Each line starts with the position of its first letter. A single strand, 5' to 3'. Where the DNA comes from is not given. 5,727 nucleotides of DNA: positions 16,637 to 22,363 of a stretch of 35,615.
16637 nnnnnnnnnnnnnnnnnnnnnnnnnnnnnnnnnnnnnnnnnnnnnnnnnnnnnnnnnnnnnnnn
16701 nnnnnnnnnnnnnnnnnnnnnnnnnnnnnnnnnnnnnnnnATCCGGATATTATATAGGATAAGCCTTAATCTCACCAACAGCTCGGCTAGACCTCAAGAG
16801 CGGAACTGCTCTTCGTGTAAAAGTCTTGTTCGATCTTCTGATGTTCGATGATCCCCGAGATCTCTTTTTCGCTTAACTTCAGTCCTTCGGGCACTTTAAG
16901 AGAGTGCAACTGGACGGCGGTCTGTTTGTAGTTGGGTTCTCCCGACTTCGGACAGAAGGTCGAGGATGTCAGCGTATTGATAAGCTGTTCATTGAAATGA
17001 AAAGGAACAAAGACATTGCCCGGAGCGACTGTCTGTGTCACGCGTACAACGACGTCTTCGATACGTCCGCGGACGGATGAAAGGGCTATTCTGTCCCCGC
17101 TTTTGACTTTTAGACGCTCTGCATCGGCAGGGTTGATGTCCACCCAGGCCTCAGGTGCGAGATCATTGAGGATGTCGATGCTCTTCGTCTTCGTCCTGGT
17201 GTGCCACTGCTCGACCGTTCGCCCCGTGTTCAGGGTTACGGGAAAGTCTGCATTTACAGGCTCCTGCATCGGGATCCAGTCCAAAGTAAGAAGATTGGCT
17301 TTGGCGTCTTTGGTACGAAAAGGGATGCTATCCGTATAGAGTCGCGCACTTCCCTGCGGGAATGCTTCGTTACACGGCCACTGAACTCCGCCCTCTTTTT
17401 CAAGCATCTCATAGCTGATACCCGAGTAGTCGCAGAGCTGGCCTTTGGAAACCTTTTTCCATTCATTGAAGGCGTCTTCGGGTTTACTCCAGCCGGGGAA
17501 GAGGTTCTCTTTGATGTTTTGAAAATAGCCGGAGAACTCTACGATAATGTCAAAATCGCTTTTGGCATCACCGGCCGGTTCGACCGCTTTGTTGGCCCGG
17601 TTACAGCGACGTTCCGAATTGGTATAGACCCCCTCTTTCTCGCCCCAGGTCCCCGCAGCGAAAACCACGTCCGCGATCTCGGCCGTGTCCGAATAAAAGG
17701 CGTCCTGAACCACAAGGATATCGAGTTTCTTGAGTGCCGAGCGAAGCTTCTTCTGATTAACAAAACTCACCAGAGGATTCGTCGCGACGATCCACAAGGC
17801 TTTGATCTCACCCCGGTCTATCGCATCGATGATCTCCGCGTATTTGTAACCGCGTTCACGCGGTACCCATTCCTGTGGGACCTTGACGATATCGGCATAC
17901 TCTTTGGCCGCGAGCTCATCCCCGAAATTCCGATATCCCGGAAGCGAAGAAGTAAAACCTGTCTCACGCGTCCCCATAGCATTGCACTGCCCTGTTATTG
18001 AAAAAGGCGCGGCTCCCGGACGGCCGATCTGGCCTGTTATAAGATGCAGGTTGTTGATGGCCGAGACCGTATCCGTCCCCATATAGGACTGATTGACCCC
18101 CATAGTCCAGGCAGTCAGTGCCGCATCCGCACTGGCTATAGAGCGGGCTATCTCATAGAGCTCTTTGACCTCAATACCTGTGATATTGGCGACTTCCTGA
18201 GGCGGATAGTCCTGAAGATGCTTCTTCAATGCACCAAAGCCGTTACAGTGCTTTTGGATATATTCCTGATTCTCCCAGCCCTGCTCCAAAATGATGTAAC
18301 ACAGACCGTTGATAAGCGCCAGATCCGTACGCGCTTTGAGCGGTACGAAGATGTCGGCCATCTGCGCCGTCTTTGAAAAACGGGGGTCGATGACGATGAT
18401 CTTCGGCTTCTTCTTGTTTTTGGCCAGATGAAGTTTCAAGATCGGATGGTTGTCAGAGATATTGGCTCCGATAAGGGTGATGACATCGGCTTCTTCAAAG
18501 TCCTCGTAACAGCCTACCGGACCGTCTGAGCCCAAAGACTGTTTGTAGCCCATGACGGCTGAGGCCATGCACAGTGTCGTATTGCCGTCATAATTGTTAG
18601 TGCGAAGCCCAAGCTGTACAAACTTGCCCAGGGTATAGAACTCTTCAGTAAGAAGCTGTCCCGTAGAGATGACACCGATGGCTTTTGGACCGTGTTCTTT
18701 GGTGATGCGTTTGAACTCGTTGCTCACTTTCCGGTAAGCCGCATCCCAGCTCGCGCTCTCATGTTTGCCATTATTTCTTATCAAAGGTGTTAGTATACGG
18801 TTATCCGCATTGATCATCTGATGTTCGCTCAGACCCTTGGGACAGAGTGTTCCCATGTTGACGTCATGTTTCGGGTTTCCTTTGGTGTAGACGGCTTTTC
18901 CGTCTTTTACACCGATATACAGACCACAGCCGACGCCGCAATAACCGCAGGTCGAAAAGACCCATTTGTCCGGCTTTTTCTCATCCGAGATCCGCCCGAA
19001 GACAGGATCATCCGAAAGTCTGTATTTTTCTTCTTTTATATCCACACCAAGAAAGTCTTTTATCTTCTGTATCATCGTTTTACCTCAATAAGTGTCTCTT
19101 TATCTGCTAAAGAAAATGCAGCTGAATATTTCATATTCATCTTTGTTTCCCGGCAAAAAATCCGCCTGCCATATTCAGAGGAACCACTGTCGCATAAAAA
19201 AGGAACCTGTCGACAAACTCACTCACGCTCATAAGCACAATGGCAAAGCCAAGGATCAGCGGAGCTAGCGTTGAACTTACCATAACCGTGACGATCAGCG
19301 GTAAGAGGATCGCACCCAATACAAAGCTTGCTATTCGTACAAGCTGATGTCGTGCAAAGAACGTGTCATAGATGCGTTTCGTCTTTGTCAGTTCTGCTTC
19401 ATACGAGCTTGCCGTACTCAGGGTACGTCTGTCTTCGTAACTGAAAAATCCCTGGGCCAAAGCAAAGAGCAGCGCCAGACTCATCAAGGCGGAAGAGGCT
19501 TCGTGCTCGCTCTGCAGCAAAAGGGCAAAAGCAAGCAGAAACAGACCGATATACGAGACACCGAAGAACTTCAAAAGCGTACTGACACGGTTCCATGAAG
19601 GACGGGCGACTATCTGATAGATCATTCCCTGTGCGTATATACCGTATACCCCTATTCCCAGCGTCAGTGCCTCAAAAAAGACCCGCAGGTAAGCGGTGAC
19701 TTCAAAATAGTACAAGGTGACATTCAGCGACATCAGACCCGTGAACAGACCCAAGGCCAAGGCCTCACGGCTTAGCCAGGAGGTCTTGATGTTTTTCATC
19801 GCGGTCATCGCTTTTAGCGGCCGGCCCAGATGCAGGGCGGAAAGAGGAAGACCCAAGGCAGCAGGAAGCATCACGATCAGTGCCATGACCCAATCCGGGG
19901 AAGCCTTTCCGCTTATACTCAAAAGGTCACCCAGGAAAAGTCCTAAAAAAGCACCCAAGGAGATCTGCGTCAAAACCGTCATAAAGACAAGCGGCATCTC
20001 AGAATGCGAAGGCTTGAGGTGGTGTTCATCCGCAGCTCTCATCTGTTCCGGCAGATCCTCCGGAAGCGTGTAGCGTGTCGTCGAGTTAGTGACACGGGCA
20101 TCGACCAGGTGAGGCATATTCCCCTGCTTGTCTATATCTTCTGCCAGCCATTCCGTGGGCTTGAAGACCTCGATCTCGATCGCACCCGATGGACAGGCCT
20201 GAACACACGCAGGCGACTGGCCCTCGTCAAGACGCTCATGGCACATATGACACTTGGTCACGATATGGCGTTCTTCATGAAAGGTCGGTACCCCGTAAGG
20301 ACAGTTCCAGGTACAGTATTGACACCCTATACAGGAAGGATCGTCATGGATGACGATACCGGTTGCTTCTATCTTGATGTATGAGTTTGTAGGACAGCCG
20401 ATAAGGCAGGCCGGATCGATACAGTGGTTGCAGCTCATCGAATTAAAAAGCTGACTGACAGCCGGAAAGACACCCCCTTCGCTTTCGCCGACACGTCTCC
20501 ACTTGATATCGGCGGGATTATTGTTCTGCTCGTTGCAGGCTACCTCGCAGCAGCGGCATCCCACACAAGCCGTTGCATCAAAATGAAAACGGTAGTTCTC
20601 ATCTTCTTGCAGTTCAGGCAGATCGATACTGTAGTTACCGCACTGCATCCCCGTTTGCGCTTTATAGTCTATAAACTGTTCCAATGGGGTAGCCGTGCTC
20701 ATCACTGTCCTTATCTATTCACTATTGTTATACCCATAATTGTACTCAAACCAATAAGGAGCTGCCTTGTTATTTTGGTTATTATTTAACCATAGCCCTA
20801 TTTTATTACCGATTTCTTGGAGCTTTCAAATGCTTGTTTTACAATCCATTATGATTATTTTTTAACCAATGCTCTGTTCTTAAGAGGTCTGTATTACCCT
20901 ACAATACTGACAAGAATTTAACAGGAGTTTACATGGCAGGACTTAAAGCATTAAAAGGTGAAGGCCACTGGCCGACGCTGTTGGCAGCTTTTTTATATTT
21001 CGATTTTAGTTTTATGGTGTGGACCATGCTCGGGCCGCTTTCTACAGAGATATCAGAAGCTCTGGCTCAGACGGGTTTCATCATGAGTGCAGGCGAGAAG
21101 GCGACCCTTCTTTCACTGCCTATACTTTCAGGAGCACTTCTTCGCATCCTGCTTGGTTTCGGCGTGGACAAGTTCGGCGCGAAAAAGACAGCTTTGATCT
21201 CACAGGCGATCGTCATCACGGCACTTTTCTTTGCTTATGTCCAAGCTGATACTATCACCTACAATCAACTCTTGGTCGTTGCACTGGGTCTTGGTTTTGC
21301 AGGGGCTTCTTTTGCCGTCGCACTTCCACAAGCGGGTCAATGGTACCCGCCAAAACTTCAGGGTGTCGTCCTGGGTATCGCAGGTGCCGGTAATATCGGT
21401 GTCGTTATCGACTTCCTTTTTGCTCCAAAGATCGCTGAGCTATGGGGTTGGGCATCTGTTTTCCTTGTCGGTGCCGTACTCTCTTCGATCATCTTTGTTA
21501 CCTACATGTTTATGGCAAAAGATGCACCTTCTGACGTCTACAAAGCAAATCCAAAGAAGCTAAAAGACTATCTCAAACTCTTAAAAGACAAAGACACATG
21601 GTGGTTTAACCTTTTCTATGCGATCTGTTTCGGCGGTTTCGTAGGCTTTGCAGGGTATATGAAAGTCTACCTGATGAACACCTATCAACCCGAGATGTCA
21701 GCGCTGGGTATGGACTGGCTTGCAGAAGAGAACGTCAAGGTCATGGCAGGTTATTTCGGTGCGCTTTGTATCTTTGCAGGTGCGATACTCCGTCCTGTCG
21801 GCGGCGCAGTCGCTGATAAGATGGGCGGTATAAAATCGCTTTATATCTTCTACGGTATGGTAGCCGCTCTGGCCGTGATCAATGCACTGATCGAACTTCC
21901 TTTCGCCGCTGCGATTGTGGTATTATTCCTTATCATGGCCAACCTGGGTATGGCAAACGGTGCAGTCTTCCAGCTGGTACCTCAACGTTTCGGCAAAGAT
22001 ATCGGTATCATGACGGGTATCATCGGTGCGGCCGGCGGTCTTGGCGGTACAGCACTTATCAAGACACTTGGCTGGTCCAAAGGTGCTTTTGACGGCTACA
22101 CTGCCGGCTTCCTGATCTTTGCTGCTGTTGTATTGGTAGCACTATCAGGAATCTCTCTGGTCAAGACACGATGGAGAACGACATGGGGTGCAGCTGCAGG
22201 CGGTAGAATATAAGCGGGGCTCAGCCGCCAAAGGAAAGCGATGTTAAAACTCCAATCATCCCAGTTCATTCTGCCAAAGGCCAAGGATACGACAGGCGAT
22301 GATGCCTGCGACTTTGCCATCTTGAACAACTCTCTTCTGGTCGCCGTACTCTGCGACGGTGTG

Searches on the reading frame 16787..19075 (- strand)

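Call 80: search_protein_families(library=pfam, proteins=[window:16787-19075:-], max_evalue=0.00001)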
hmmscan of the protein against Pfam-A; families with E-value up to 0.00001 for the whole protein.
window:16787-19075:- (762 aa): 3 families
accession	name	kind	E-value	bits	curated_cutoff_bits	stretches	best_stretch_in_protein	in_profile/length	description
PF00384.28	Molybdopterin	-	2.8e-71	240.8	24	1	93-516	1-352/353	Molybdopterin oxidoreductase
PF01568.27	Molydop_binding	-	3.5e-26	91.8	26.8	1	614-720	2-110/110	Molydopterin dinucleotide binding domain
PF04879.21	Molybdop_Fe4S4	-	4.2e-17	62.3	22.7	1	37-89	2-54/55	Molybdopterin oxidoreductase Fe4S4 domain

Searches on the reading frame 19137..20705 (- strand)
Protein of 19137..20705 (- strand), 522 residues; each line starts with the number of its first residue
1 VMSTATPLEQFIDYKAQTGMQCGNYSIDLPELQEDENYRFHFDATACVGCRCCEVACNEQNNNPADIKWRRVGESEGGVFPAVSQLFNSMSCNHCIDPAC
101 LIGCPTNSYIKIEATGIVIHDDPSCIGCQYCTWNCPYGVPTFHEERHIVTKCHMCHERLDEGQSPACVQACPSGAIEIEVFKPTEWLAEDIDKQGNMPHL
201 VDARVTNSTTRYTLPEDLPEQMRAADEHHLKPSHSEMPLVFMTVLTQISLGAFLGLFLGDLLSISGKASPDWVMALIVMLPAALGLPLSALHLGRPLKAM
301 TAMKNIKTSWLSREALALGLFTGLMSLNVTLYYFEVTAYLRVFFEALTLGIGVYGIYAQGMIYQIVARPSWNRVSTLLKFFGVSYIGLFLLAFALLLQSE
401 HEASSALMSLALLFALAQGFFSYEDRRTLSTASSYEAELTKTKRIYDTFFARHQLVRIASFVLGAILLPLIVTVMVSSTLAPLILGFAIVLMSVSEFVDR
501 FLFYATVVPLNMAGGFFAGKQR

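Call 80: search_protein_families(library=pfam, proteins=[window:19137-20705:-], max_evalue=0.00001)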
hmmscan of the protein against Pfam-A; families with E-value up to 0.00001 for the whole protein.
window:19137-20705:- (522 aa): 4 families
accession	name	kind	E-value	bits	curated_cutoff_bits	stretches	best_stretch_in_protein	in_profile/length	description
PF04976.17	DmsC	-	8.5e-24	84.9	22.3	1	235-504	6-273/275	DMSO reductase anchor subunit (DmsC)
PF13247.11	Fer4_11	-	6.5e-23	81.3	26.2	1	85-178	3-97/100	4Fe-4S dicluster domain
PF13187.11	Fer4_9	-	3.2e-07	30.7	27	0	125-176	2-52/52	4Fe-4S dicluster domain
PF12838.12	Fer4_7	-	1.2e-06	29.3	27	0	124-175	1-52/52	4Fe-4S dicluster domain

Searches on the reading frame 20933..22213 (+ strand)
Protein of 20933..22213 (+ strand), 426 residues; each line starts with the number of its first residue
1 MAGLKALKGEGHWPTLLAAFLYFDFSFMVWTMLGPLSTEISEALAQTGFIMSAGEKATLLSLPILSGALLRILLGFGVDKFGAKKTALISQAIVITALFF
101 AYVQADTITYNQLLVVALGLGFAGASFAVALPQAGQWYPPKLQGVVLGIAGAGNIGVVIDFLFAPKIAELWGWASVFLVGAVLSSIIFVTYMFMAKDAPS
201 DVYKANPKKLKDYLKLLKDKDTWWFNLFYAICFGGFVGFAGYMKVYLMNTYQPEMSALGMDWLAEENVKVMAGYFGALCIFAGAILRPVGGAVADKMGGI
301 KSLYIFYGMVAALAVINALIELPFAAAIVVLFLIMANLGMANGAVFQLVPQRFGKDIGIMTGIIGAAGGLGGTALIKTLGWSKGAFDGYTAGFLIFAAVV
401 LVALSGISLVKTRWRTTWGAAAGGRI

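Call 3: search_protein_families(library=pfam, proteins=[window:20933-22213:+], max_evalue=1)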
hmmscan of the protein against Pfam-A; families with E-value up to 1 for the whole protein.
window:20933-22213:+ (426 aa): 2 families
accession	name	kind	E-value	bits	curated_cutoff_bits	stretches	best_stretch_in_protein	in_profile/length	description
PF07690.21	MFS_1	-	1.1e-35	123.6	33.4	1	17-373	3-344/347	Major Facilitator Superfamily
PF04210.18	MtrG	-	0.25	11.7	27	1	340-364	28-52/64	Tetrahydromethanopterin S-methyltransferase, subunit G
